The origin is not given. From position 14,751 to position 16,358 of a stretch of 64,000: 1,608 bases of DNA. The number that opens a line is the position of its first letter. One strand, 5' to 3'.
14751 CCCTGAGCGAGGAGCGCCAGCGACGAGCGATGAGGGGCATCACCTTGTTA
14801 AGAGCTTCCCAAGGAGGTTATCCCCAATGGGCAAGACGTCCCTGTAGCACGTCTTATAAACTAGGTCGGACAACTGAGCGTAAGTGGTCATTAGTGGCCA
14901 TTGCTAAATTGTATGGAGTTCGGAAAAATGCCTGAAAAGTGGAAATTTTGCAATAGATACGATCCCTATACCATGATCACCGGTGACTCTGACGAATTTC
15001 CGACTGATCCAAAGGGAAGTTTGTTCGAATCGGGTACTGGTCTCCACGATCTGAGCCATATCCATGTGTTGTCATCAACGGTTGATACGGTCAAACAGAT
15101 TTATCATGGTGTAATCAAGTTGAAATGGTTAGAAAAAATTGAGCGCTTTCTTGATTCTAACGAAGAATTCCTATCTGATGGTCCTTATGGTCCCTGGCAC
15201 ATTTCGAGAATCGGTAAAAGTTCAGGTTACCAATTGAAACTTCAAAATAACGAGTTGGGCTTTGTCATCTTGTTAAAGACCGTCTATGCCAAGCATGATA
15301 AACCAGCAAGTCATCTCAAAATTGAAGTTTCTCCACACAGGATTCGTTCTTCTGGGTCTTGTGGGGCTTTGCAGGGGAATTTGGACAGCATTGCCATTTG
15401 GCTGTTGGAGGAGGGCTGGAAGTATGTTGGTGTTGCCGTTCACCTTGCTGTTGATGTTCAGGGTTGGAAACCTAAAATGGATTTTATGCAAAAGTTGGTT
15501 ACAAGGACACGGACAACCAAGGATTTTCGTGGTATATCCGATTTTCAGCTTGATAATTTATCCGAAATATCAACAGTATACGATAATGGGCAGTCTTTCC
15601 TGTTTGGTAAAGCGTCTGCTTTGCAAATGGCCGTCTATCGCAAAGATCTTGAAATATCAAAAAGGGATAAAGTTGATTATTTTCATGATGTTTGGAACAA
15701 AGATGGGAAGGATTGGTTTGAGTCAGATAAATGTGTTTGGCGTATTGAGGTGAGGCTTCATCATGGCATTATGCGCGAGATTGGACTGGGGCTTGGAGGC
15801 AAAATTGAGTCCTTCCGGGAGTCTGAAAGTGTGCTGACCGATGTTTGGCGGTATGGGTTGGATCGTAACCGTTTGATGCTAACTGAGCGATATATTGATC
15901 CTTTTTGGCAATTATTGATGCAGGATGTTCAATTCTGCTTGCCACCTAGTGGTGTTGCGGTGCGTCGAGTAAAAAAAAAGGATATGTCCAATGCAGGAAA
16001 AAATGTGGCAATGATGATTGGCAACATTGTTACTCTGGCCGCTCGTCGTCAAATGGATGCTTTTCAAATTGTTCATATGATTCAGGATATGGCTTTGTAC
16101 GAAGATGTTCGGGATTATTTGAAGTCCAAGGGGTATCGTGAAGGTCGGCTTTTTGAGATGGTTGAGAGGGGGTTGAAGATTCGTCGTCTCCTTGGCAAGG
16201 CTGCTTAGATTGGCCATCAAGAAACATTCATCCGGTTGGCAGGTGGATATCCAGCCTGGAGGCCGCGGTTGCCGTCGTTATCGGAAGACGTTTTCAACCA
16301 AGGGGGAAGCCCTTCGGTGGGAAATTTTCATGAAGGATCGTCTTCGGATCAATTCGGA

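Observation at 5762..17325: Complete-looking integrative filamentous prophage (Zot + own secretin + tyrosine integrase) in tRNA-Arg(CCT)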

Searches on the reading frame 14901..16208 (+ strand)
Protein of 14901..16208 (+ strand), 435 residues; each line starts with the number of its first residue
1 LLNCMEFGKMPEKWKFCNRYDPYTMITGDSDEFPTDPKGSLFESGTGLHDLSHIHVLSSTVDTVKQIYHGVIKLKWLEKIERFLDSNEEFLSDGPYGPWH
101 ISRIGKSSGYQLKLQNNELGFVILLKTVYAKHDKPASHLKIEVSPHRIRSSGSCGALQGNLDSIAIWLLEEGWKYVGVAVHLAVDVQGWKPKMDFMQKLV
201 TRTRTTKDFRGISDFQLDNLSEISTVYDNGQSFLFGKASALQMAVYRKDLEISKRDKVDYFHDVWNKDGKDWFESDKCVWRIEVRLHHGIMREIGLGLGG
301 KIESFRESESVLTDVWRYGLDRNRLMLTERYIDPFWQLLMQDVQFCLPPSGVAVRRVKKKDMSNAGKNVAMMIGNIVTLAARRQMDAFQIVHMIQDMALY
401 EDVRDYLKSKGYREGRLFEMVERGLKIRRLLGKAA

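Call 6: search_protein_families(library=pfam, proteins=[window:14901-16208:+], max_evalue=0.01)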
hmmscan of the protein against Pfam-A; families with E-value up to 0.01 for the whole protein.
window:14901-16208:+ (435 aa): 0 families

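Call 7: search_protein_families(library=phrogs, proteins=[window:14901-16208:+], max_evalue=0.01)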
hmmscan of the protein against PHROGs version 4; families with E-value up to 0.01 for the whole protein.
window:14901-16208:+ (435 aa): 3 families
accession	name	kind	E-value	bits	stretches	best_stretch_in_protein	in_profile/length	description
phrog_1159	-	unknown function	1.3e-100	338.4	1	29-435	13-427/428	-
phrog_37972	-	unknown function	5.1e-39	135.1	1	37-244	30-229/230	-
phrog_17907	-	unknown function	2.3e-14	54.9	1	246-413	1-185/208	-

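Call 9: search_dna_similar(query=window:14901-16208:+, collection=phages, mode=protein, max_rows=25)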
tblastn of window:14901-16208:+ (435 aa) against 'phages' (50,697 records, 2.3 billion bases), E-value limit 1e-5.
Records with a match: 27; places in all: 27; records where one place covers at least 80% of the query: 25.
Best place of each record, by identity: <60% 27.
By first word of the organism name: Pseudomonas 22; Primolicivirus 3; Synechococcus 2.
By host as written in the record: Pseudomonas aeruginosa 4; - 2; Pseudomonas aeruginosa ZS-PA-35 2; Pseudomonas aeruginosa CC274 AUS411 2; Synechococcus sp. 1; Synechococcus sp. PCC 7002 1; Pseudomonas aeruginosa 01-7071 1; Pseudomonas aeruginosa 04-5265 1; and 13 more.
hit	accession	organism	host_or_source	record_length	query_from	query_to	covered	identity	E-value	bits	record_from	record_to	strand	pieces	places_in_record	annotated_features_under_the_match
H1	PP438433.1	Synechococcus phage Ssp-JY43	Synechococcus sp.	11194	38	435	91%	32.8%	6e-60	217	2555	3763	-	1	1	hypothetical protein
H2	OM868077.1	Synechococcus phage Yong-M4-251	Synechococcus sp. PCC 7002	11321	38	435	91%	32.8%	6e-60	217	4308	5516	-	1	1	replication initiator protein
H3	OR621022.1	Pseudomonas phage 62-2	Pseudomonas aeruginosa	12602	36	422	89%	33.0%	3e-58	211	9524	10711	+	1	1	replication protein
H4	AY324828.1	Primolicivirus Pf1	-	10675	37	412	86%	33.4%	8e-57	207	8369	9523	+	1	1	PA0727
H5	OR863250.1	Pseudomonas phage PfAC01b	Pseudomonas aeruginosa 01-7071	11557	22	412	90%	32.0%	5e-57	208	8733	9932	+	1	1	replication initiation protein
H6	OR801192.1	Pseudomonas phage PfAC04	Pseudomonas aeruginosa 04-5265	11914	22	412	90%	32.0%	5e-57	208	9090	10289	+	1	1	replication initiation protein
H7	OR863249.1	Pseudomonas phage PfAC01a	Pseudomonas aeruginosa 01-0440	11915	22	412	90%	32.0%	5e-57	208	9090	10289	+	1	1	replication initiation protein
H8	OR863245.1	Pseudomonas phage PfAC11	Pseudomonas aeruginosa 11-7257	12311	22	412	90%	32.0%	2e-56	207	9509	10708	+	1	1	replication initiation protein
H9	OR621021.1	Pseudomonas phage 54-4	Pseudomonas aeruginosa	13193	22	412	90%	32.0%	2e-56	207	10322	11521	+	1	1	replication protein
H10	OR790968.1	Pseudomonas phage PfAC02a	Pseudomonas aeruginosa 02-5135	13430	22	412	90%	32.0%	2e-56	207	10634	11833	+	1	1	replication initiation protein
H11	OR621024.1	Pseudomonas phage 99-2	Pseudomonas aeruginosa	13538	22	412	90%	32.0%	2e-56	207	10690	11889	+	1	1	replication protein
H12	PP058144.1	Pseudomonas phage PfAC20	Pseudomonas aeruginosa 20-0447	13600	22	412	90%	32.0%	2e-56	207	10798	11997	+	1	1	replication initiation protein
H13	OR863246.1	Pseudomonas phage PfAC13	Pseudomonas aeruginosa 13-0154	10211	37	412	86%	33.2%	5e-57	208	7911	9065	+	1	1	replication initiation protein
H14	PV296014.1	Pseudomonas phage WX-TY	Pseudomonas aeruginosa ZS-PA-35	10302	37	412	86%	33.2%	8e-57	207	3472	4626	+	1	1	hypothetical protein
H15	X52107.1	Primolicivirus Pf1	-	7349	22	412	90%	31.7%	1e-55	204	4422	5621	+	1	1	unnamed protein product; orf 430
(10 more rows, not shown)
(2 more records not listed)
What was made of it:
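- Rep: 33% identical to PA0727/Pf1 ORF430 over about 90% of its length (call 9).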

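Call 16: search_protein_families(library=pfam, proteins=[window:14901-16208:+], max_evalue=10)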
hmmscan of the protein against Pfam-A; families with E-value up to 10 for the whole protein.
window:14901-16208:+ (435 aa): 0 families

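Call 41: search_solved_structures(query=A1, max_evalue=10, show_alignments=2)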
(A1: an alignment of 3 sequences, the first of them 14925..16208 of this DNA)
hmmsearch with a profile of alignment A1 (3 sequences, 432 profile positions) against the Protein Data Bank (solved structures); distinct sequences matched with E-value up to 10: 1.
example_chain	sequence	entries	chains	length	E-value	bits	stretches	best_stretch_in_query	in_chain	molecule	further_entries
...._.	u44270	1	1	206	0.32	13.2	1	143-207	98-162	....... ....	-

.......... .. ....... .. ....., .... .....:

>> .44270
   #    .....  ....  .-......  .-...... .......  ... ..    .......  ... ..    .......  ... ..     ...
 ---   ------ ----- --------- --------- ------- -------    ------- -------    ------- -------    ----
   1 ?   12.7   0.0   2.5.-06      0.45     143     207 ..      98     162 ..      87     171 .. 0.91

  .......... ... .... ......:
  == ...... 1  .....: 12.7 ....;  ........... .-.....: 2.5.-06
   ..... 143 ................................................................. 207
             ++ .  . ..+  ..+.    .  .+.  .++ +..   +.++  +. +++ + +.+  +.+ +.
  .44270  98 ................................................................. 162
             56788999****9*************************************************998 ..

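Call 42: find_related_loci(query=A1, collection=viral_contigs, flank=10000)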
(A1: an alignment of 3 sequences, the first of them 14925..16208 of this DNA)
Query A1 (427 aa) in viral_contigs; peptide patterns used: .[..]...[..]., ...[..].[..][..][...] (x = any residue, [..] = any of these).
600 stretches matched a pattern (row limit reached: there are more); 175 encode a relative of the query (tblastn E <= 1e-3); the best 80 are kept; 80 distinct loci.
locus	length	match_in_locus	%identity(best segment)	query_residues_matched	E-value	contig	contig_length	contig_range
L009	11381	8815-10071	44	5-427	4e-115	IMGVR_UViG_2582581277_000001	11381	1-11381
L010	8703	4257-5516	41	9-427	4e-110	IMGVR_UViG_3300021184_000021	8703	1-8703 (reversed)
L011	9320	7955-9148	41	31-427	6e-97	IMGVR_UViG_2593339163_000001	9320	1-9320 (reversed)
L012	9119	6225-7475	39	22-427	1e-95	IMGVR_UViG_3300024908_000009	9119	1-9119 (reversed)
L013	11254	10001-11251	39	22-427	1e-95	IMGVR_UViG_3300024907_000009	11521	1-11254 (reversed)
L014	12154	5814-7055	40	28-427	5e-95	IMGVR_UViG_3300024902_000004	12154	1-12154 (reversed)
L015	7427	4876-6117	40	28-427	5e-95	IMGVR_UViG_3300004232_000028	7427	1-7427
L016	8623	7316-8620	40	3-427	6e-94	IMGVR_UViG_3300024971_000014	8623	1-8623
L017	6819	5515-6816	39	4-427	2e-93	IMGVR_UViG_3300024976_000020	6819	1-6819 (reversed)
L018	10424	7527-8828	39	4-427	2e-93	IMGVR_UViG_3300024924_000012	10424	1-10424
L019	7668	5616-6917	38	4-427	1e-91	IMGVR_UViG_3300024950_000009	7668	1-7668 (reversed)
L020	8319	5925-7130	37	28-427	1e-90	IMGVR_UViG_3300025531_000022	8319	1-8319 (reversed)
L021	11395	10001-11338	35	1-427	1e-77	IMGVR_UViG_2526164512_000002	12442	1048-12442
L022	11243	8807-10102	33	1-427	9e-75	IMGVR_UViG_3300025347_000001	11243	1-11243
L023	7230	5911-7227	35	1-427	2e-74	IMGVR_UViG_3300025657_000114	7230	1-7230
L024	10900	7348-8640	33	5-427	6e-74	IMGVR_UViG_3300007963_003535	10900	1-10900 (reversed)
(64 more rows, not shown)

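Call 47: search_protein_families(library=pfam, proteins=[L024:212-592:-, L024:2772-4460:+, L024:4472-4825:+, L024:4825-5889:+, L024:5858-7297:+, L024:7351-8643:+, L024:8532-9626:+, L024:799-1509:+, L024:2323-2709:+], max_evalue=0.001)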
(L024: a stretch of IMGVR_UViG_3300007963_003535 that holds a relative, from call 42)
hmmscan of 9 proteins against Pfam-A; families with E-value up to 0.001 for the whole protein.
L024:212-592:- (126 aa): 3 families
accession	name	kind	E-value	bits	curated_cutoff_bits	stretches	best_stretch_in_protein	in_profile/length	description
PF01381.28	HTH_3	-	5.2e-09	36.4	23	1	41-89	1-49/55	Helix-turn-helix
PF12844.13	HTH_19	-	3.1e-06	27.4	30.2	1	38-97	1-60/64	Helix-turn-helix domain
PF13560.12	HTH_31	-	2.8e-05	24.8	27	1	38-87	3-53/64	Helix-turn-helix domain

L024:2772-4460:+ (562 aa): 1 family
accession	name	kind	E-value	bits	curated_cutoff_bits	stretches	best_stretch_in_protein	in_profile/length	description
PF24151.2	ArlX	-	0.00039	20.4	28.7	1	338-405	41-109/229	ArlX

L024:4472-4825:+ (117 aa): 1 family
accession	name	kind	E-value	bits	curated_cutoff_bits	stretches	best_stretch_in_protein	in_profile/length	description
PF17537.7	DUF5455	-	1e-05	26.4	25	1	15-111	10-101/102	Family of unknown function (DUF5455)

L024:4825-5889:+ (354 aa): 1 family
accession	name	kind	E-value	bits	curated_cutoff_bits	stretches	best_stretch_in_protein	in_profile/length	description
PF05707.18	Zot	-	1.9e-39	135.7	20.3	1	2-182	1-194/197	Zonular occludens toxin (Zot)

L024:5858-7297:+ (479 aa): 3 families
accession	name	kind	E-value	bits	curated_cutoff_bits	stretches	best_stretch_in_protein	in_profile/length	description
PF00263.26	Secretin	-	2.4e-40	138.3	27.5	1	273-436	1-168/169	Bacterial type II and III secretion system protein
PF21305.2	type_II_gspD_N0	-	6.4e-08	32.8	27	1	32-92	2-63/71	GspD-like, N0 domain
PF03958.22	Secretin_N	-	3.6e-07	30.7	28.2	1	141-208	1-68/69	Bacterial type II/III secretion system short domain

L024:7351-8643:+ (430 aa): 0 families

L024:8532-9626:+ (364 aa): 2 families
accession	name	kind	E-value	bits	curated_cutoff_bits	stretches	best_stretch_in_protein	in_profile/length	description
PF24624.1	Int_N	-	9.2e-35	119.8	27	1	93-192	1-100/100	Phage integrase, N-terminal domain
PF00589.27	Phage_integrase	-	3.6e-25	89.2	27.1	1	200-351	2-170/172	Phage integrase family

L024:799-1509:+ (236 aa): 0 families

L024:2323-2709:+ (128 aa): 1 family
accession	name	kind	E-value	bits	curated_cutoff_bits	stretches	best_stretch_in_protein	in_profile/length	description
PF19199.5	Phage_coatGP8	-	1.8e-20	73.3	24.6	1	62-127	4-69/69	Phage major coat protein, Gp8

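Call 62: find_homologous_proteins(query=window:14925-16208:+, max_evalue=0.00001)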
Query window:14925-16208:+ (427 aa): 243 proteins with E <= 0.00001 among 3460 candidates; the best 120 are listed.
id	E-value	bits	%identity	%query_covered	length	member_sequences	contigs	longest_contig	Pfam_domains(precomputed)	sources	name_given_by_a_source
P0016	2.4e-292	987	100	100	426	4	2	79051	-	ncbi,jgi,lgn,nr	ncbi:MAG: hypothetical protein HQL89_04050 [Magnetococcales bacterium]|nr:hypothetical protein [Magn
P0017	2.9e-257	871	88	100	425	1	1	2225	-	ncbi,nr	ncbi:MAG: hypothetical protein HQL75_18655 [Magnetococcales bacterium]|nr:hypothetical protein [Magn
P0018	8.0e-176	603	61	100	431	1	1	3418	-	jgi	jgi:hypothetical protein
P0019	1.5e-174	599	61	100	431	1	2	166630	-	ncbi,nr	ncbi:MAG: hypothetical protein HQL72_14930 [Magnetococcales bacterium]|nr:hypothetical protein [Magn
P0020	9.2e-154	530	55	99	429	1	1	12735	-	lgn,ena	-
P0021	1.4e-145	503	94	57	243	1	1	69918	-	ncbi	ncbi:MAG: hypothetical protein H7829_10050 [Magnetococcus sp. THC-1_WYH]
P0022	6.7e-108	379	43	94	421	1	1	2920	-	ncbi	-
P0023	2.3e-106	374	60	64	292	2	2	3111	-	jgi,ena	jgi:hypothetical protein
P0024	5.0e-106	373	42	98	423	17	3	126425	-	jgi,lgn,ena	-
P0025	1.2e-105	372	44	95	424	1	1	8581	-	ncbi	-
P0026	1.9e-105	371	44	92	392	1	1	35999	-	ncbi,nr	ncbi:MAG: hypothetical protein HQL52_13570 [Magnetococcales bacterium]|nr:hypothetical protein [Magn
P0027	2.1e-105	371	42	95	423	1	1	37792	-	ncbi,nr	ncbi:MAG: hypothetical protein HQL69_10745 [Magnetococcales bacterium]|nr:hypothetical protein [Magn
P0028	1.5e-102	362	44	99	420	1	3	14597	-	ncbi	ncbi:MAG: hypothetical protein RPU42_04180 [Candidatus Sedimenticola sp. (ex Thyasira tokunagai)]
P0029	2.4e-102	361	42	94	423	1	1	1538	-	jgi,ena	-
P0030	3.4e-100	354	42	97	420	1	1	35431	-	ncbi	-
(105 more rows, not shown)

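Call 63: find_encoding_contigs(protein=P0019, flank=10000, max_places=3)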
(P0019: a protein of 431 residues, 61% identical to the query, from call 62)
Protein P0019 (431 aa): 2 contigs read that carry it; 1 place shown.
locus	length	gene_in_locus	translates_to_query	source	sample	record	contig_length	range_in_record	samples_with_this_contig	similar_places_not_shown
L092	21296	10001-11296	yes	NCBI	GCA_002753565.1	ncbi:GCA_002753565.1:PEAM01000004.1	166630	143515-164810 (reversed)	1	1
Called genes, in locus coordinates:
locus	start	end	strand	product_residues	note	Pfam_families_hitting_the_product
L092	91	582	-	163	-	-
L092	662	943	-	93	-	PF13560:HTH_31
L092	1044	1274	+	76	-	-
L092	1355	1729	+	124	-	-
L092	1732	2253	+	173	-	-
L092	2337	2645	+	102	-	-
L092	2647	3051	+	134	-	-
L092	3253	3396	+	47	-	PF05356:Phage_Coat_B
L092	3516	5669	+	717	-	-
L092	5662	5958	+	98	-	-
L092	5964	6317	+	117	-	PF10734:DUF2523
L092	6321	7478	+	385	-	PF05707:Zot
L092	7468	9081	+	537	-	PF03958:Secretin_N (faint), PF00263:Secretin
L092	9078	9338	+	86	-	-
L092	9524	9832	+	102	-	-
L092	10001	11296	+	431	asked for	-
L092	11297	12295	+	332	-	PF24624:Int_N, PF00589:Phage_integrase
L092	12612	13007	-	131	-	-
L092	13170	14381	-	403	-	PF00365:PFK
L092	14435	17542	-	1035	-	PF12770:CHAT, PF13191:AAA_16, PF00515:TPR_1 (faint), PF07719:TPR_2 (faint), PF13424:TPR_12 (weak), PF13374:TPR_10 (faint), PF13424:TPR_12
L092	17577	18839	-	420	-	PF01979:Amidohydro_1, PF07969:Amidohydro_3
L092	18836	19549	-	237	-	PF01048:PNP_UDP_1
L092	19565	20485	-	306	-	PF04355:BamE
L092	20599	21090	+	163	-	PF03981:Ubiq_cyt_C_chap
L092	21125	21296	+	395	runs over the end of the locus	PF00162:PGK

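Call 64: find_encoding_contigs(protein=P0021, flank=10000, max_places=3)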
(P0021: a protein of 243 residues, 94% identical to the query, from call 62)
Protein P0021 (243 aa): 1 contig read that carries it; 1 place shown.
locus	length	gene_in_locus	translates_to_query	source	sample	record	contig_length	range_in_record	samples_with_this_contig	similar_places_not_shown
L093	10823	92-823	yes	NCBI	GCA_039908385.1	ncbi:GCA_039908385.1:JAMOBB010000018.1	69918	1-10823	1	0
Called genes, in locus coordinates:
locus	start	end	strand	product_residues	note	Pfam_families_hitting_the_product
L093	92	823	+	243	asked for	-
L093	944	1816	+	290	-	PF24624:Int_N, PF00589:Phage_integrase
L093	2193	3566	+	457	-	-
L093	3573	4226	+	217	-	PF07963:N_methyl (weak)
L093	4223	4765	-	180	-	PF03205:MobB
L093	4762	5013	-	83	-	PF02597:ThiS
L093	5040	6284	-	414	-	-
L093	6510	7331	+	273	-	PF00149:Metallophos (weak), PF13277:YmdB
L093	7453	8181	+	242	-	PF01259:SAICAR_synt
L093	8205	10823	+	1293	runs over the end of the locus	PF18076:FGAR-AT_N, PF18072:FGAR-AT_linker, PF02769:AIRS_C, PF22689:FGAR-AT_PurM_N-like, PF02769:AIRS_C, PF13507:GATase_5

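Call 73: search_solved_structures(query=A3, max_evalue=10, show_alignments=2)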
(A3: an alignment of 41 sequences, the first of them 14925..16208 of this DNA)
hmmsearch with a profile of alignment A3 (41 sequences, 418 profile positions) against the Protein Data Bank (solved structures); distinct sequences matched with E-value up to 10: 2.
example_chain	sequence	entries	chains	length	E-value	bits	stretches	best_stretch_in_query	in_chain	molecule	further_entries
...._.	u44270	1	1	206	0.39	12.7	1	141-215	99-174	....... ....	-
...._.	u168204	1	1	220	0.81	11.7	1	220-253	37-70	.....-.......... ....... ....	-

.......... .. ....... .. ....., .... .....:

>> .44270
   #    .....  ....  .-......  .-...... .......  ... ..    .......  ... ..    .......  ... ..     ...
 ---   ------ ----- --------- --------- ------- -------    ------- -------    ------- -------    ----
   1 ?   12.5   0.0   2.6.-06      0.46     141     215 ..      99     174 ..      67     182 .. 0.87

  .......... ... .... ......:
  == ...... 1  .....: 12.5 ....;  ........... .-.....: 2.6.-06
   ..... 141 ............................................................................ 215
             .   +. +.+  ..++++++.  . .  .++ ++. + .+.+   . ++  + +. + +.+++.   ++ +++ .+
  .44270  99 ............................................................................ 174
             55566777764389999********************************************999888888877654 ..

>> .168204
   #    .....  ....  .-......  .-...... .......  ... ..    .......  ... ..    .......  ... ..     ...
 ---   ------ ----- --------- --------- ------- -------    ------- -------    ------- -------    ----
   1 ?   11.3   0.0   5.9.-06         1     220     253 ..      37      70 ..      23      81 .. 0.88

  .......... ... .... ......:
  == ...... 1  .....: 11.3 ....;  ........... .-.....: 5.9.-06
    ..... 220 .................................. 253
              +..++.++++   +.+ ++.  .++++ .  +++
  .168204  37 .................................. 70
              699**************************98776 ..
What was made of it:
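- Tried and rejected: Profile searches of the Rep family against PDB sequences: only noise (calls 41, 73).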

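Call 83: predict_structure(alignment_id=A3)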
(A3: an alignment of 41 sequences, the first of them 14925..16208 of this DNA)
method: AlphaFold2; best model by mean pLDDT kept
length: 427 residues; sequences in the alignment: 41
mean_pLDDT: 89.3   pTM: 0.78
mean pLDDT of the five models: 89.3, 89.3, 88.3, 87.3, 85.9
residues with pLDDT >= 90: 302; 70-90: 89; 50-70: 32; < 50: 4
segments of 3 or more residues with pLDDT < 50: 1-3
pLDDT, mean of each block of 10 residues (from residue 1): 72 84 84 94 96 97 97 95 92 92 96 96 94 96 91 98 97 98 93 78 63 65 87 94 93 95 94 97 89 93 94 94 96 90 69 66 91 93 94 89 87 92 69
secondary structure, 60 per line:
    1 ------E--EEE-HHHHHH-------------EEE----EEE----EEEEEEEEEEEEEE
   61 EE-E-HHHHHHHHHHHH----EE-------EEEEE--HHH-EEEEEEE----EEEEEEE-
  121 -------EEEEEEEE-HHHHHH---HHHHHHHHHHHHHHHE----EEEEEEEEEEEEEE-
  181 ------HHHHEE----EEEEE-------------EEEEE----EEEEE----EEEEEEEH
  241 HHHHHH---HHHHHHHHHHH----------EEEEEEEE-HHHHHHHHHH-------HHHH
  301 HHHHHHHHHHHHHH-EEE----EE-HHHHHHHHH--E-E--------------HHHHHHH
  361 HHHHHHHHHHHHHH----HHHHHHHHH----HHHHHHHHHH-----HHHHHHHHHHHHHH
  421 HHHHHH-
elements in order: E10-12 H14-19 E33-35 E40-42 E47-62 H66-77 E91-95 E102-108 E113-119 E128-135 H137-142 H146-160 E166-179 H187-190 E197-201 E215-219 E224-228 E233-239 H240-246 H250-260 E271-278 H280-289 H297-314 E316-318 H326-334 H354-374 H379-387 H392-401 H407-426
